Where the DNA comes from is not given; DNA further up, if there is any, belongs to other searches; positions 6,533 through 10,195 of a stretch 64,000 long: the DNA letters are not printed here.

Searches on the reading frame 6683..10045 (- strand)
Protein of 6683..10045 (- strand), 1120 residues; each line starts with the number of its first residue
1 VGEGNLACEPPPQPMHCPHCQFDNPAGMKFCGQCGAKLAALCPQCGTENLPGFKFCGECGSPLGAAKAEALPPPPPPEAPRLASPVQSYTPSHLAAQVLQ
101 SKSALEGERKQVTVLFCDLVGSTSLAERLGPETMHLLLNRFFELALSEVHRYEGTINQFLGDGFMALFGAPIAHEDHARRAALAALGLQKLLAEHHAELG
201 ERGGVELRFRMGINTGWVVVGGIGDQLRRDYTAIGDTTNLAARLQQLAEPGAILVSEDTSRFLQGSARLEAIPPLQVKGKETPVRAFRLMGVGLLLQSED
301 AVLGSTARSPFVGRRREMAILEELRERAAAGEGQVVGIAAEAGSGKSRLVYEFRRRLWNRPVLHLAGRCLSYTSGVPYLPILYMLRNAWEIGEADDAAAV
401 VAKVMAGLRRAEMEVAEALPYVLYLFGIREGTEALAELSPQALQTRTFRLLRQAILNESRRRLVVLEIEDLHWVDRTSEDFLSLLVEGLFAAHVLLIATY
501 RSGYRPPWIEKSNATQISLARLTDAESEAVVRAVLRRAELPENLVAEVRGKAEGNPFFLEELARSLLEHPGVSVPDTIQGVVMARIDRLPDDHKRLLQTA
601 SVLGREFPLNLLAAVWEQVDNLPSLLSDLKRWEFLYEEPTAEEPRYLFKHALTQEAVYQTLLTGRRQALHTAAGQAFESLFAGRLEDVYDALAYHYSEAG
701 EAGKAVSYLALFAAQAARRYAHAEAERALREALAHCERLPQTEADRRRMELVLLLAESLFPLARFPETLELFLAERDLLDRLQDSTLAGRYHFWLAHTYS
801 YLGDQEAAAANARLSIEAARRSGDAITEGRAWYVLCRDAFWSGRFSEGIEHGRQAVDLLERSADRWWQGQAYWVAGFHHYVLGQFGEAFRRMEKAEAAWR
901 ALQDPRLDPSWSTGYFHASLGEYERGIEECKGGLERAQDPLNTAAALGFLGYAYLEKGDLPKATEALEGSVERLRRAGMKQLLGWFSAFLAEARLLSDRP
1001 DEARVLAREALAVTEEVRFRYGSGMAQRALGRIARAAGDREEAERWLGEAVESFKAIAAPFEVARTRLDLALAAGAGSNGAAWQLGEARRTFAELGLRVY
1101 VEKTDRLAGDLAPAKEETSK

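Call 3: search_protein_families(library=ncbifam, proteins=[window:6683-10045:-], max_evalue=0.01)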
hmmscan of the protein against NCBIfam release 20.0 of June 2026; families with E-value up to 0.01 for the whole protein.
window:6683-10045:- (1120 aa): 5 families
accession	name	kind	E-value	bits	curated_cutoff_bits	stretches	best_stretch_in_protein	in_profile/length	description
TIGR03903.1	TOMM_kin_cyc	equivalog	7.8e-88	295.6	705.75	1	105-1053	281-1247/1267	TOMM system kinase/cyclase fusion protein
NF053617.1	SARPRegAfsRStmc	equivalog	1.1e-12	46.7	1430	1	810-1065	717-976/986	SARP-family global regulator AfsR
NF058673.1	LipAdnlyCyLipJMY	equivalog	4.2e-11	42.2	800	1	101-268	285-427/449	bifunctional lipase/adenylate cyclase LipJ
NF011149.0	PRK14559.1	equivalog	7e-07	28.4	374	1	16-64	3-52/642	serine/threonine phosphatase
NF053720.1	NsdA_fam_reg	subfamily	9e-05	22.1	75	1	790-1040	202-424/432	NsdA family TPR-like regulatory protein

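Call 4: search_protein_families(library=pfam, proteins=[window:6683-10045:-], max_evalue=0.01)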
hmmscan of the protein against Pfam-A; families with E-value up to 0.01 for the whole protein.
window:6683-10045:- (1120 aa): 9 families
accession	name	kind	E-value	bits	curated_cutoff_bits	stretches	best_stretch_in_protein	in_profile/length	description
PF00211.25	Guanylate_cyc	-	1.2e-24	87.3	21.9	1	109-282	6-175/183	Adenylate and Guanylate cyclase catalytic domain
PF13191.12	AAA_16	-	9.6e-19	68.9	32.6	1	310-497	1-167/167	AAA ATPase domain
PF13424.12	TPR_12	-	3.6e-16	59.5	30.1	2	990-1055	9-76/77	Tetratricopeptide repeat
PF13240.11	Zn_Ribbon_1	-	2.4e-12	46.7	25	2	42-63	2-23/23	zinc-ribbon domain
PF12773.13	DZR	-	8.9e-12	45.4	27.3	1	17-60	1-45/45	Double zinc ribbon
PF24463.1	DUF7577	-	5.7e-11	42.3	28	1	42-63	5-26/27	Domain of unknown function (DUF7577)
PF13181.12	TPR_8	-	0.0001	22.6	25.7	0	790-819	2-31/34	Tetratricopeptide repeat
PF13374.12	TPR_10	-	0.0019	18.6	27.5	0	1029-1053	7-31/42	Tetratricopeptide repeat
PF07719.23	TPR_2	-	0.0069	16.9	27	0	1027-1052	4-29/34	Tetratricopeptide repeat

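Call 34: find_homologous_proteins(query=window:6683-10045:-, max_evalue=1e-50)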
Query window:6683-10045:- (1120 aa): 7964 proteins with E <= 1e-50 among 8000 candidates; the best 120 are listed.
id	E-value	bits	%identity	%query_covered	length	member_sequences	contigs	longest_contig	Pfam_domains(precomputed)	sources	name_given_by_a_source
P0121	0.0e+0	2467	100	99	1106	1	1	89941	PF13240.12,PF12773.14,PF24463.2,PF13424.13,PF00211.26,PF13191.13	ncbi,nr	ncbi:MAG TPA: adenylate/guanylate cyclase domain-containing protein [Thermoanaerobaculia bacterium]|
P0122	0.0e+0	2134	88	98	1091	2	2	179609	PF13240.12,PF17874.8,PF12773.14,PF13424.13,PF00211.26,PF13191.13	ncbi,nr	ncbi:MAG: AAA family ATPase [Acidobacteria bacterium]|nr:AAA family ATPase [Acidobacteriota bacteriu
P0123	0.0e+0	2101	87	98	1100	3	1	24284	PF13240.12,PF12773.14,PF24463.2,PF13424.13,PF00211.26,PF13191.13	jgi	-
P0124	0.0e+0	2094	87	97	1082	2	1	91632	PF13240.12,PF17874.8,PF12773.14,PF24463.2,PF13424.13,PF00211.26,PF13181.13,PF07719.24,PF13191.13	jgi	-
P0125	0.0e+0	2077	85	98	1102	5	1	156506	PF13240.12,PF17874.8,PF12773.14,PF24463.2,PF13424.13,PF00211.26,PF13181.13,PF13191.13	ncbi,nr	ncbi:MAG TPA: adenylate/guanylate cyclase domain-containing protein [Thermoanaerobaculia bacterium]|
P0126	0.0e+0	2062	86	98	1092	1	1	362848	PF13240.12,PF17874.8,PF12773.14,PF24463.2,PF13424.13,PF00211.26,PF07719.24,PF13191.13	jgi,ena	-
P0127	0.0e+0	2055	85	98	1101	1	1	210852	PF13240.12,PF12773.14,PF24463.2,PF13424.13,PF00211.26,PF07719.24,PF13191.13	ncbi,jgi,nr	ncbi:MAG TPA: adenylate/guanylate cyclase domain-containing protein [Thermoanaerobaculia bacterium]|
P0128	0.0e+0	2033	83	98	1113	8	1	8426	PF13240.12,PF12773.14,PF24463.2,PF13424.13,PF00211.26,PF13181.13,PF13191.13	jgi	jgi:class 3 adenylate cyclase/tetratricopeptide (TPR) repeat protein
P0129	0.0e+0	2008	84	97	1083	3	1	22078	PF13240.12,PF17874.8,PF12773.14,PF24463.2,PF13424.13,PF00211.26,PF13181.13,PF13191.13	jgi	jgi:class 3 adenylate cyclase/tetratricopeptide (TPR) repeat protein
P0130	0.0e+0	2002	82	99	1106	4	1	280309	PF13240.12,PF12773.14,PF24463.2,PF13424.13,PF00211.26,PF07719.24,PF13191.13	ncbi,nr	ncbi:MAG: hypothetical protein QOF89_3764 [Acidobacteriota bacterium]|nr:hypothetical protein [Acido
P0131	0.0e+0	1942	80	99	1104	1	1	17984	PF13240.12,PF12773.14,PF24463.2,PF13424.13,PF00211.26,PF13191.13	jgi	jgi:class 3 adenylate cyclase/tetratricopeptide (TPR) repeat protein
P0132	0.0e+0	1923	81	98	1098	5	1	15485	PF13240.12,PF17874.8,PF12773.14,PF24463.2,PF13424.13,PF00211.26,PF13181.13,PF07719.24,PF13191.13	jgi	jgi:class 3 adenylate cyclase/tetratricopeptide (TPR) repeat protein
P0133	0.0e+0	1914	79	98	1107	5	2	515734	PF13240.12,PF17874.8,PF12773.14,PF24463.2,PF13424.13,PF00211.26,PF13181.13,PF07719.24,PF13191.13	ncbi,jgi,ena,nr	ncbi:MAG TPA: adenylate/guanylate cyclase domain-containing protein [Thermoanaerobaculia bacterium]|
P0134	0.0e+0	1877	77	98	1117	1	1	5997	PF13240.12,PF17874.8,PF12773.14,PF24463.2,PF13424.13,PF00211.26,PF13191.13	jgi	-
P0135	0.0e+0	1876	78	97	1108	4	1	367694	PF13240.12,PF17874.8,PF12773.14,PF24463.2,PF13424.13,PF00211.26,PF13191.13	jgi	-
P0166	0.0e+0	1813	76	98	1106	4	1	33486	PF13240.12,PF17874.8,PF12773.14,PF24463.2,PF13424.13,PF00211.26,PF13191.13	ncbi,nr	ncbi:MAG TPA: adenylate/guanylate cyclase domain-containing protein [Thermoanaerobaculia bacterium]|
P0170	0.0e+0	1804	89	80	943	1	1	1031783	PF13240.12,PF12773.14,PF24463.2,PF00211.26,PF13191.13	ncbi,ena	-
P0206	0.0e+0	1716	71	98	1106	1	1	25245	PF13240.12,PF12773.14,PF24463.2,PF13424.13,PF00211.26,PF13181.13,PF13191.13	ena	-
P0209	0.0e+0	1708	72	98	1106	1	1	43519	PF13240.12,PF12773.14,PF24463.2,PF13424.13,PF00211.26,PF13191.13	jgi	jgi:class 3 adenylate cyclase/tetratricopeptide (TPR) repeat protein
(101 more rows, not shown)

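Call 35: find_encoding_contigs(protein=P0122, flank=10000, max_places=2)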
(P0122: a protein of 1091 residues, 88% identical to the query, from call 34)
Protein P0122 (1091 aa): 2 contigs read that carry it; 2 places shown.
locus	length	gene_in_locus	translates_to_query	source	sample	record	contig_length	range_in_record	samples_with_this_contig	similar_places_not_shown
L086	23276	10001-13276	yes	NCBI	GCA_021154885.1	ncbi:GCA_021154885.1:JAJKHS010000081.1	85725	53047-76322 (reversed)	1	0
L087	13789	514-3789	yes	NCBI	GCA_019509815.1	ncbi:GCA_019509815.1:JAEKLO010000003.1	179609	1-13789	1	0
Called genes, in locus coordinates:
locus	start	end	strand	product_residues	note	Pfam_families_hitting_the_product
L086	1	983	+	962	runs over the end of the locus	PF00664:ABC_membrane, PF00005:ABC_tran, PF02463:SMC_N (faint)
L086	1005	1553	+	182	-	PF00027:cNMP_binding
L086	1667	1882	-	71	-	-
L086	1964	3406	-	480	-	PF04055:Radical_SAM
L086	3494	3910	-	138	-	PF00165:HTH_AraC (faint), PF12833:HTH_18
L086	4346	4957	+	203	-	PF00211:Guanylate_cyc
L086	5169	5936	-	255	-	PF14028:Lant_dehydr_C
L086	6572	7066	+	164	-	PF00027:cNMP_binding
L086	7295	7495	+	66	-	-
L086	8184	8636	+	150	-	-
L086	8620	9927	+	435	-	-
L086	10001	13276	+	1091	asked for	PF12773:DZR, PF13240:Zn_Ribbon_1 (faint), PF00211:Guanylate_cyc, PF13191:AAA_16, PF17874:TPR_MalT, PF13424:TPR_12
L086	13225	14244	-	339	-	-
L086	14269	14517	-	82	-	PF07862:Nif11 (weak)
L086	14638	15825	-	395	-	PF14361:RsbRD_N, PF13581:HATPase_c_2 (weak), PF02518:HATPase_c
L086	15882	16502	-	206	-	PF10604:Polyketide_cyc2 (weak), PF03364:Polyketide_cyc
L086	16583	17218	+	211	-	PF01551:Peptidase_M23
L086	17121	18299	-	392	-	-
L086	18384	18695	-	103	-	PF01909:NTP_transf_2 (weak)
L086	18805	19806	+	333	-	PF04463:2-thiour_desulf, PF08349:DUF1722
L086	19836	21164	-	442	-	PF13638:PIN_4, PF02562:PhoH, PF13604:AAA_30 (faint)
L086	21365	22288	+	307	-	PF00892:EamA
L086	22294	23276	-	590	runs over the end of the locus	PF20142:Scaffold, PF01471:PG_binding_1, PF03734:YkuD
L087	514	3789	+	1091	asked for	PF12773:DZR, PF13240:Zn_Ribbon_1 (faint), PF00211:Guanylate_cyc, PF13191:AAA_16, PF17874:TPR_MalT, PF13424:TPR_12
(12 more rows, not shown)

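Call 36: find_encoding_contigs(protein=P0126, flank=10000, max_places=2)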
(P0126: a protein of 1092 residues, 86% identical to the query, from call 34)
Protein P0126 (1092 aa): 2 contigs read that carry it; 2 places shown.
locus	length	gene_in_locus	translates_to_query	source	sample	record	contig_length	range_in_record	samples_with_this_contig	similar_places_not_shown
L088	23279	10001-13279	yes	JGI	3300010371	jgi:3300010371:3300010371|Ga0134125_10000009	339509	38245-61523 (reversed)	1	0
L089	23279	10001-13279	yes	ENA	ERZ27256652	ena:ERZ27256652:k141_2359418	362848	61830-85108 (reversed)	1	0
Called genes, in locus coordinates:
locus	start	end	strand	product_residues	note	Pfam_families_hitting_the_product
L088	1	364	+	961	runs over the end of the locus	PF00664:ABC_membrane, PF00005:ABC_tran, PF02463:SMC_N (faint)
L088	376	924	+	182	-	PF00027:cNMP_binding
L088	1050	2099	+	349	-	PF14028:Lant_dehydr_C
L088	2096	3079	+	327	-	PF14028:Lant_dehydr_C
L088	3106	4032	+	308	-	PF14028:Lant_dehydr_C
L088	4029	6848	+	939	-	PF04738:Lant_dehydr_N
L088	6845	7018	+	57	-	-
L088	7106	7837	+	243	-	-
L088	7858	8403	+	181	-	PF20329:DUF6624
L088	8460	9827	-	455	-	PF17816:PDZ_4 (weak), PF03572:Peptidase_S41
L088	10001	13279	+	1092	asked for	PF12773:DZR, PF13240:Zn_Ribbon_1 (weak), PF24463:DUF7577, PF00211:Guanylate_cyc, PF13191:AAA_16, PF07719:TPR_2 (faint), PF17874:TPR_MalT, PF13424:TPR_12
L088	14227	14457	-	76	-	-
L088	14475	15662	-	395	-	PF14361:RsbRD_N, PF13581:HATPase_c_2 (weak), PF02518:HATPase_c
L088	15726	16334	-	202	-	PF03364:Polyketide_cyc, PF10604:Polyketide_cyc2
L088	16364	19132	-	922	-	-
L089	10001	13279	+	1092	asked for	PF12773:DZR, PF13240:Zn_Ribbon_1 (weak), PF24463:DUF7577, PF00211:Guanylate_cyc, PF13191:AAA_16, PF07719:TPR_2 (faint), PF17874:TPR_MalT, PF13424:TPR_12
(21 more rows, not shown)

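Call 40: find_encoding_contigs(protein=P0124, flank=10000, max_places=1)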
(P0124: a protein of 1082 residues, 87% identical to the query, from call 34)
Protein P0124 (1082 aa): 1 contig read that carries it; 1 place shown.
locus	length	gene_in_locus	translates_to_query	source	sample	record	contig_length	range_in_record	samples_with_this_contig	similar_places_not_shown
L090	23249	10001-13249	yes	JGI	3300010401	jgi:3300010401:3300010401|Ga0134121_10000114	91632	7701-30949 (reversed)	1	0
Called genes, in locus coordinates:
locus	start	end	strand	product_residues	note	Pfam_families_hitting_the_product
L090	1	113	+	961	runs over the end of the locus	PF00664:ABC_membrane, PF00005:ABC_tran, PF02463:SMC_N (faint)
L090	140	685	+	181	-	PF00027:cNMP_binding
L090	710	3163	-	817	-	PF12704:MacB_PCD, PF02687:FtsX, PF12704:MacB_PCD, PF02687:FtsX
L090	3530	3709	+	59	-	-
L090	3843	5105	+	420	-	PF26233:NicX, PF26231:CgnE_B (faint), PF02073:Peptidase_M29 (weak)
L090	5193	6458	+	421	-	PF20706:GT4-conflict (weak), PF00534:Glycos_transf_1, PF13692:Glyco_trans_1_4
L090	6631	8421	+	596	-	-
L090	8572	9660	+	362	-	-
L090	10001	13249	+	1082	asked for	PF12773:DZR (weak), PF13240:Zn_Ribbon_1 (weak), PF24463:DUF7577 (weak), PF00211:Guanylate_cyc, PF13191:AAA_16, PF07719:TPR_2 (faint), PF17874:TPR_MalT, PF13424:TPR_12, +1 more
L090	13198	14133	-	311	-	-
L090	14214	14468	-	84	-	-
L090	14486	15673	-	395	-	PF14361:RsbRD_N, PF13581:HATPase_c_2 (weak), PF02518:HATPase_c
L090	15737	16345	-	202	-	PF03364:Polyketide_cyc, PF10604:Polyketide_cyc2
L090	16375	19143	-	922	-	-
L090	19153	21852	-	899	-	-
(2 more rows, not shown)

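Call 41: find_encoding_contigs(protein=P0125, flank=10000, max_places=1)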
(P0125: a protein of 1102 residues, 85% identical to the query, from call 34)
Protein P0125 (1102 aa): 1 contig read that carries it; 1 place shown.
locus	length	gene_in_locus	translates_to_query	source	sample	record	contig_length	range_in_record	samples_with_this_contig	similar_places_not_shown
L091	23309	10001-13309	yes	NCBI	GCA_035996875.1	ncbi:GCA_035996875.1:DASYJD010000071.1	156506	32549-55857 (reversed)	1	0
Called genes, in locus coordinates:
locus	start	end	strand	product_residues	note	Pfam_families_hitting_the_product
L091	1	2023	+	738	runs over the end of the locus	PF03412:Peptidase_C39, PF00664:ABC_membrane, PF00005:ABC_tran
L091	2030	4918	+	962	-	PF00664:ABC_membrane, PF00005:ABC_tran, PF02463:SMC_N (faint)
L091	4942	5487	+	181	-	PF00027:cNMP_binding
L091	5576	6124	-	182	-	-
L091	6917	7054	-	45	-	-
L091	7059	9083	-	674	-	PF04738:Lant_dehydr_N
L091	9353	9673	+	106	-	-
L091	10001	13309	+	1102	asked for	PF12773:DZR, PF13240:Zn_Ribbon_1 (weak), PF24463:DUF7577 (weak), PF00211:Guanylate_cyc, PF13191:AAA_16, PF13181:TPR_8 (faint), PF13424:TPR_12 (faint), PF17874:TPR_MalT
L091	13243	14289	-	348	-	-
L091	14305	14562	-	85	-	PF07862:Nif11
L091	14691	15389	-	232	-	-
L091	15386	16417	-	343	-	PF14028:Lant_dehydr_C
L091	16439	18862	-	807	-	PF12704:MacB_PCD, PF02687:FtsX, PF12704:MacB_PCD, PF02687:FtsX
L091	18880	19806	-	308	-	PF14028:Lant_dehydr_C (weak)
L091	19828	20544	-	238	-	-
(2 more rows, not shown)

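Call 42: find_encoding_contigs(protein=P0127, flank=10000, max_places=1)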
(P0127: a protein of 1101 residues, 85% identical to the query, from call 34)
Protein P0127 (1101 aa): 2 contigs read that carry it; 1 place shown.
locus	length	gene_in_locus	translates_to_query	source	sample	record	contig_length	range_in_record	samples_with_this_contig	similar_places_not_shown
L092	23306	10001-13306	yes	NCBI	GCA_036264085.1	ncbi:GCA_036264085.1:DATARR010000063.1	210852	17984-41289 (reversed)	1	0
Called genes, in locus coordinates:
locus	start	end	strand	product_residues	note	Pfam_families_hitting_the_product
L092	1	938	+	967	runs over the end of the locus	PF00664:ABC_membrane, PF00005:ABC_tran, PF02463:SMC_N (faint)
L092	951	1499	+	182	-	PF00027:cNMP_binding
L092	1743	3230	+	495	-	PF04055:Radical_SAM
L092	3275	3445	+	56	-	-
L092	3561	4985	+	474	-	PF05147:LANC_like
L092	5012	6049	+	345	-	PF14028:Lant_dehydr_C (faint)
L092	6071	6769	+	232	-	-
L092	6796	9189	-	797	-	PF12704:MacB_PCD, PF02687:FtsX, PF12704:MacB_PCD, PF02687:FtsX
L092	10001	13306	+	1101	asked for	PF12773:DZR, PF13240:Zn_Ribbon_1 (weak), PF24463:DUF7577, PF00211:Guanylate_cyc, PF13191:AAA_16, PF13424:TPR_12 (faint), PF07719:TPR_2 (faint)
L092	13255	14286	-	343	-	-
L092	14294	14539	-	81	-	PF07862:Nif11 (weak)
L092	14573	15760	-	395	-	PF14361:RsbRD_N, PF13581:HATPase_c_2 (weak), PF02518:HATPase_c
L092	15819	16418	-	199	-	PF10604:Polyketide_cyc2, PF03364:Polyketide_cyc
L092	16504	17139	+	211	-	PF01551:Peptidase_M23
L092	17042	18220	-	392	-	-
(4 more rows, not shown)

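Call 69: find_encoding_contigs(protein=P0170, flank=10000, max_places=1)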
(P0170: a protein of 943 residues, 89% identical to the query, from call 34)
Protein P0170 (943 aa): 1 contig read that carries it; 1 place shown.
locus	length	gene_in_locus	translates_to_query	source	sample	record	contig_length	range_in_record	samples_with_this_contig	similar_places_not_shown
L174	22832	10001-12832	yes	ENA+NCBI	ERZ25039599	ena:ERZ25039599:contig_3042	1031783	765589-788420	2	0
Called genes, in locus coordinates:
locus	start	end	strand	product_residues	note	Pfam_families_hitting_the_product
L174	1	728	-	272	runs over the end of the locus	-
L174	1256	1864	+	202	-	PF00005:ABC_tran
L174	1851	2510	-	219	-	-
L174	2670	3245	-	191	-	-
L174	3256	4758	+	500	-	PF00664:ABC_membrane, PF00005:ABC_tran, PF02463:SMC_N (weak)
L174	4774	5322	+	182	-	PF00027:cNMP_binding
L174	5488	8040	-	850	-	PF13575:DUF4135, PF05147:LANC_like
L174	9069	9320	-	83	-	-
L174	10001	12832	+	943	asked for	PF12773:DZR, PF13240:Zn_Ribbon_1 (weak), PF24463:DUF7577, PF00211:Guanylate_cyc, PF13191:AAA_16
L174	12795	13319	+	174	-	PF07719:TPR_2 (faint), PF07721:TPR_4 (faint), PF13176:TPR_7 (faint), PF17874:TPR_MalT (faint), PF13424:TPR_12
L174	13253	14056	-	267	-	-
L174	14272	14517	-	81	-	-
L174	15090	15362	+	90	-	-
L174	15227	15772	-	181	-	PF14361:RsbRD_N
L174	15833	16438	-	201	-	PF10604:Polyketide_cyc2, PF03364:Polyketide_cyc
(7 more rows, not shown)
